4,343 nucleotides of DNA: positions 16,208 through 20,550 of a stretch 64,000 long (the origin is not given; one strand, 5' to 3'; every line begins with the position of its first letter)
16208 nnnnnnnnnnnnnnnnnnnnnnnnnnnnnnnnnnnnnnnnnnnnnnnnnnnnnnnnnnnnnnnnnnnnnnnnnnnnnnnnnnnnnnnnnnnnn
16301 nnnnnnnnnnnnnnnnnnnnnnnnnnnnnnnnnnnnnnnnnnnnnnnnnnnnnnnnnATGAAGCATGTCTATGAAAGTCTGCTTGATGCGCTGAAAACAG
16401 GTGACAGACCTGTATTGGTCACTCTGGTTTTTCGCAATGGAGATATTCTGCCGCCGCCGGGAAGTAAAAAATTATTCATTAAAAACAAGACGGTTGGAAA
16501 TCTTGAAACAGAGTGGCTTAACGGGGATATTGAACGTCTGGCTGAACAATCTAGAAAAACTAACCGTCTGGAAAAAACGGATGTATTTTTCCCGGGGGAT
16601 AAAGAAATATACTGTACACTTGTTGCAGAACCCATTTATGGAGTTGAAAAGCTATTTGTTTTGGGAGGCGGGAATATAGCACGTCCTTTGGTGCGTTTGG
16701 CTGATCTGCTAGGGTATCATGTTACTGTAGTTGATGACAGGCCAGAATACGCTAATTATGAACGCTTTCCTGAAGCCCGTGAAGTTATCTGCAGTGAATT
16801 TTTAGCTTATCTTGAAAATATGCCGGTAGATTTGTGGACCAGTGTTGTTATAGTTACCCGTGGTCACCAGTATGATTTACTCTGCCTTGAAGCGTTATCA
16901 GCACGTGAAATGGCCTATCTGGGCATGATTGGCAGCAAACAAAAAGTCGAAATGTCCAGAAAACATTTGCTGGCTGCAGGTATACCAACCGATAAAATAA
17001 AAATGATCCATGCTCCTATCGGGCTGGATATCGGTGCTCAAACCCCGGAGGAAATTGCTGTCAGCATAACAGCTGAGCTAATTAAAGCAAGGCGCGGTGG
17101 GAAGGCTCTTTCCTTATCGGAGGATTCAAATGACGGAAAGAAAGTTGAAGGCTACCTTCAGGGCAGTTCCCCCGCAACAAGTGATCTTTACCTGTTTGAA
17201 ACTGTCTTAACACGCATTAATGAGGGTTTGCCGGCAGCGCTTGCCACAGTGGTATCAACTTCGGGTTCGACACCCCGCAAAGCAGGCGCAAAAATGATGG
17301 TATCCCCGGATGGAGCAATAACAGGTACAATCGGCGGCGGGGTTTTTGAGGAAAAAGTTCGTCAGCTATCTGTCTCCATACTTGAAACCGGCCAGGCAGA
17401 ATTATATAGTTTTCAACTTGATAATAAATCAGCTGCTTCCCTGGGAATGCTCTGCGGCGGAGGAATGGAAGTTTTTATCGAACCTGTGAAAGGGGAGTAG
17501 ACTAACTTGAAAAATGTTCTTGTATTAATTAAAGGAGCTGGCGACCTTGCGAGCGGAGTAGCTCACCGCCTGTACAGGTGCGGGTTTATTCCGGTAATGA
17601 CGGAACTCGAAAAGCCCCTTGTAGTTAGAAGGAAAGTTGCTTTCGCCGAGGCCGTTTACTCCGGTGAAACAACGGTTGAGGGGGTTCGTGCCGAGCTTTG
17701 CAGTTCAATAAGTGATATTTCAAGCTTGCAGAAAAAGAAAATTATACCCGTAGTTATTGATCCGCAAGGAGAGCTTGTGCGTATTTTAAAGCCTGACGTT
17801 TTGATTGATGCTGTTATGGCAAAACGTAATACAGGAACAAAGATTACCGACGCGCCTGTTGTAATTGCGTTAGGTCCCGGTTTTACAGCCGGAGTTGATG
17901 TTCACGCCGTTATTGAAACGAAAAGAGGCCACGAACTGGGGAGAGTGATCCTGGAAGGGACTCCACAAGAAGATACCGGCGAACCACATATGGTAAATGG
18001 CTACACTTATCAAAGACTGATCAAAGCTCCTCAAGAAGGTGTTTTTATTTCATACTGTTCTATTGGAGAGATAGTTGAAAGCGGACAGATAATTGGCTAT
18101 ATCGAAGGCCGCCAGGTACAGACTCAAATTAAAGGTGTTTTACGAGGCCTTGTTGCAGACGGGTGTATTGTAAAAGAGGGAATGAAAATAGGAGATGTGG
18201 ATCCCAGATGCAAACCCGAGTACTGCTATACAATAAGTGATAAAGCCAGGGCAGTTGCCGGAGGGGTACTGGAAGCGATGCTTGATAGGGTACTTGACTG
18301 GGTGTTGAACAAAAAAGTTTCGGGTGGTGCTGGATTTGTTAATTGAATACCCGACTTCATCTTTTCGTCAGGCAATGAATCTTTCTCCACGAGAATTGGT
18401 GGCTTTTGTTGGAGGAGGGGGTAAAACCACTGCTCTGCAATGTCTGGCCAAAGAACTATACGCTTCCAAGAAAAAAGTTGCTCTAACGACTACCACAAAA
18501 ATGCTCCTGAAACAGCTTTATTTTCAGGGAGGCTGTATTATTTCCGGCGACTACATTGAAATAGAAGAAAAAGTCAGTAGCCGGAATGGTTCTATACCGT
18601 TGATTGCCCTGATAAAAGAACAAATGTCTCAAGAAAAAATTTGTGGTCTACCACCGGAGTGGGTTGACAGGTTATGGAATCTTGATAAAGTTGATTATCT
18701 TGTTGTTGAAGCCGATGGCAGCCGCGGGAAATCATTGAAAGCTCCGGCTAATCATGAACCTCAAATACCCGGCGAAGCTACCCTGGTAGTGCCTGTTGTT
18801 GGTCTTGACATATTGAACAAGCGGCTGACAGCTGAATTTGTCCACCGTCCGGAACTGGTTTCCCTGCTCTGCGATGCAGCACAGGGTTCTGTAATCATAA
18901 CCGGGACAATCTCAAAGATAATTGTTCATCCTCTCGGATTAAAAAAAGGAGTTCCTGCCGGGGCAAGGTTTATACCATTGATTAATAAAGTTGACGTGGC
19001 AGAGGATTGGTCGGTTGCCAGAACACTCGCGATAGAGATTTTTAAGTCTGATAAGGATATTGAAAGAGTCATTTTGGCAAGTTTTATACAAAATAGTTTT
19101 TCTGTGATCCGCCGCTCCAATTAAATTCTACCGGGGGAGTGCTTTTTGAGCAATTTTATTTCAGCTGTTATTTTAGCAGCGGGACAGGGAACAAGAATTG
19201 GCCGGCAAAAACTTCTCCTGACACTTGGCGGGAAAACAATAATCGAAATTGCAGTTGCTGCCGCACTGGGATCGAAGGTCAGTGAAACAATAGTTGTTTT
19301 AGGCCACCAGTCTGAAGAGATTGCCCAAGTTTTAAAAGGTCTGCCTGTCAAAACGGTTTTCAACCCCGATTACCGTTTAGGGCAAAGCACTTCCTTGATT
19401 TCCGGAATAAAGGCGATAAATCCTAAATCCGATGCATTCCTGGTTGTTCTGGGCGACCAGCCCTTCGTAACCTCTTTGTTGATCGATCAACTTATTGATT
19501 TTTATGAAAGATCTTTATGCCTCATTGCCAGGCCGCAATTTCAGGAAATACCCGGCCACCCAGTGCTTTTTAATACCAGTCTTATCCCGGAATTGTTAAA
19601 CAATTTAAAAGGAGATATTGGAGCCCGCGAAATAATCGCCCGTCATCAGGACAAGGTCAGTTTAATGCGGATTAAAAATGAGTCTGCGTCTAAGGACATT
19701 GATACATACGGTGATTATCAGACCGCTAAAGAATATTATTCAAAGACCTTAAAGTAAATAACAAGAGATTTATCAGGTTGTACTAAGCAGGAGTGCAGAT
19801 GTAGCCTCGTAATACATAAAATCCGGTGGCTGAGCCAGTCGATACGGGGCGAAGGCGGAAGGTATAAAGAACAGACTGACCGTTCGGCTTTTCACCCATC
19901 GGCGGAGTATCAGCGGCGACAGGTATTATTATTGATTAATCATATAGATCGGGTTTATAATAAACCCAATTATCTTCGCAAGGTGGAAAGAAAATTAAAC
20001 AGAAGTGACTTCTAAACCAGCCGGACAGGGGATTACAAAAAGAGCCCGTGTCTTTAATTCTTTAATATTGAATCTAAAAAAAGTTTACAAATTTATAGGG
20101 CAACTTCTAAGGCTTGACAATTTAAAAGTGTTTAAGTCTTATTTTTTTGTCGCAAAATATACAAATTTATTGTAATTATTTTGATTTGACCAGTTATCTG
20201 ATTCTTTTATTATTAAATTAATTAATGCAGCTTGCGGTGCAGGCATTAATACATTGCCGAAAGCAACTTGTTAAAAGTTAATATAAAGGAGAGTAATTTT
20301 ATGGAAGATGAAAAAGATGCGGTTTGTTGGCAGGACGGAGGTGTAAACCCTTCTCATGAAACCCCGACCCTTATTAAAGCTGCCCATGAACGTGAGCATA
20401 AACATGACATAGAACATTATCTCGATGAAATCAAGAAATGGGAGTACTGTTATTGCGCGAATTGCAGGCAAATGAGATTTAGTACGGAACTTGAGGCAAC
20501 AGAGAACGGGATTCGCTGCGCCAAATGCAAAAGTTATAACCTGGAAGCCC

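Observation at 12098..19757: One long operon couples molybdate uptake to selenium-dependent molybdenum hydroxylase maturation (MoeA-like, modABC, xdhC, yqeB, yqeC, ygfJ)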

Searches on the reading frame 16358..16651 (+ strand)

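Call 63: search_protein_families(library=pfam, max_evalue=5, proteins=[window:16358-16651:+])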
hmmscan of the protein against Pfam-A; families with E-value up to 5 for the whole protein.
window:16358-16651:+ (98 aa): 1 family
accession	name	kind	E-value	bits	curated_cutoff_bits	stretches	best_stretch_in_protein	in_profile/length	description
PF06345.17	Drf_DAD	-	0.045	14.2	27.3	1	6-16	4-14/15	DRF Autoregulatory Domain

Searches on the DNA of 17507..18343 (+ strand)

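Call 62: search_rna_families(sources=[L084, L081], threshold=gathering)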
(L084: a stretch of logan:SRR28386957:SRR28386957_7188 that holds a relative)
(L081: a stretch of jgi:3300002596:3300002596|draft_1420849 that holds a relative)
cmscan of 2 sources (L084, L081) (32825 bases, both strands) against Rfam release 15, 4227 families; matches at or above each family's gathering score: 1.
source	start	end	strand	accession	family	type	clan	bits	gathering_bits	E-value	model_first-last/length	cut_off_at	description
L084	6584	6719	+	RF02003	group-II-D1D4-4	Intron;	CL00102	91.3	49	4.1e-19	1-138/138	no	Group II catalytic intron D1-D4-4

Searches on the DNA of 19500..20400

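Call 61: search_rna_families(source=window, start=19500, end=20400, threshold=evalue, max_evalue=10, show_alignments=2)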
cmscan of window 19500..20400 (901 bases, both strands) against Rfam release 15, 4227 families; matches with E-value up to 10: 5.
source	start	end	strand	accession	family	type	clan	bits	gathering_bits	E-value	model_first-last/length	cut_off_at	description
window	19742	19917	+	RF02005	group-II-D1D4-6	Intron;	CL00102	42.6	49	1.2e-10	1-225/225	no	Group II catalytic intron D1-D4-6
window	20197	20222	-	RF02765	Ysr209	Gene; sRNA;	-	17.3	59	3.9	1-46/46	no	Yersinia sRNA 209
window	19927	20002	+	RF02958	drum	Gene; sRNA;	-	15.9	43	3.2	1-112/112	no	drum RNA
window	19861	19983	+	RF00558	L20_leader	Cis-reg; leader;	-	15.4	58.7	4.6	1-127/127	no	Ribosomal protein L20 leader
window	19935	20060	-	RF00558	L20_leader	Cis-reg; leader;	-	15.4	58.7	4.6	1-127/127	no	Ribosomal protein L20 leader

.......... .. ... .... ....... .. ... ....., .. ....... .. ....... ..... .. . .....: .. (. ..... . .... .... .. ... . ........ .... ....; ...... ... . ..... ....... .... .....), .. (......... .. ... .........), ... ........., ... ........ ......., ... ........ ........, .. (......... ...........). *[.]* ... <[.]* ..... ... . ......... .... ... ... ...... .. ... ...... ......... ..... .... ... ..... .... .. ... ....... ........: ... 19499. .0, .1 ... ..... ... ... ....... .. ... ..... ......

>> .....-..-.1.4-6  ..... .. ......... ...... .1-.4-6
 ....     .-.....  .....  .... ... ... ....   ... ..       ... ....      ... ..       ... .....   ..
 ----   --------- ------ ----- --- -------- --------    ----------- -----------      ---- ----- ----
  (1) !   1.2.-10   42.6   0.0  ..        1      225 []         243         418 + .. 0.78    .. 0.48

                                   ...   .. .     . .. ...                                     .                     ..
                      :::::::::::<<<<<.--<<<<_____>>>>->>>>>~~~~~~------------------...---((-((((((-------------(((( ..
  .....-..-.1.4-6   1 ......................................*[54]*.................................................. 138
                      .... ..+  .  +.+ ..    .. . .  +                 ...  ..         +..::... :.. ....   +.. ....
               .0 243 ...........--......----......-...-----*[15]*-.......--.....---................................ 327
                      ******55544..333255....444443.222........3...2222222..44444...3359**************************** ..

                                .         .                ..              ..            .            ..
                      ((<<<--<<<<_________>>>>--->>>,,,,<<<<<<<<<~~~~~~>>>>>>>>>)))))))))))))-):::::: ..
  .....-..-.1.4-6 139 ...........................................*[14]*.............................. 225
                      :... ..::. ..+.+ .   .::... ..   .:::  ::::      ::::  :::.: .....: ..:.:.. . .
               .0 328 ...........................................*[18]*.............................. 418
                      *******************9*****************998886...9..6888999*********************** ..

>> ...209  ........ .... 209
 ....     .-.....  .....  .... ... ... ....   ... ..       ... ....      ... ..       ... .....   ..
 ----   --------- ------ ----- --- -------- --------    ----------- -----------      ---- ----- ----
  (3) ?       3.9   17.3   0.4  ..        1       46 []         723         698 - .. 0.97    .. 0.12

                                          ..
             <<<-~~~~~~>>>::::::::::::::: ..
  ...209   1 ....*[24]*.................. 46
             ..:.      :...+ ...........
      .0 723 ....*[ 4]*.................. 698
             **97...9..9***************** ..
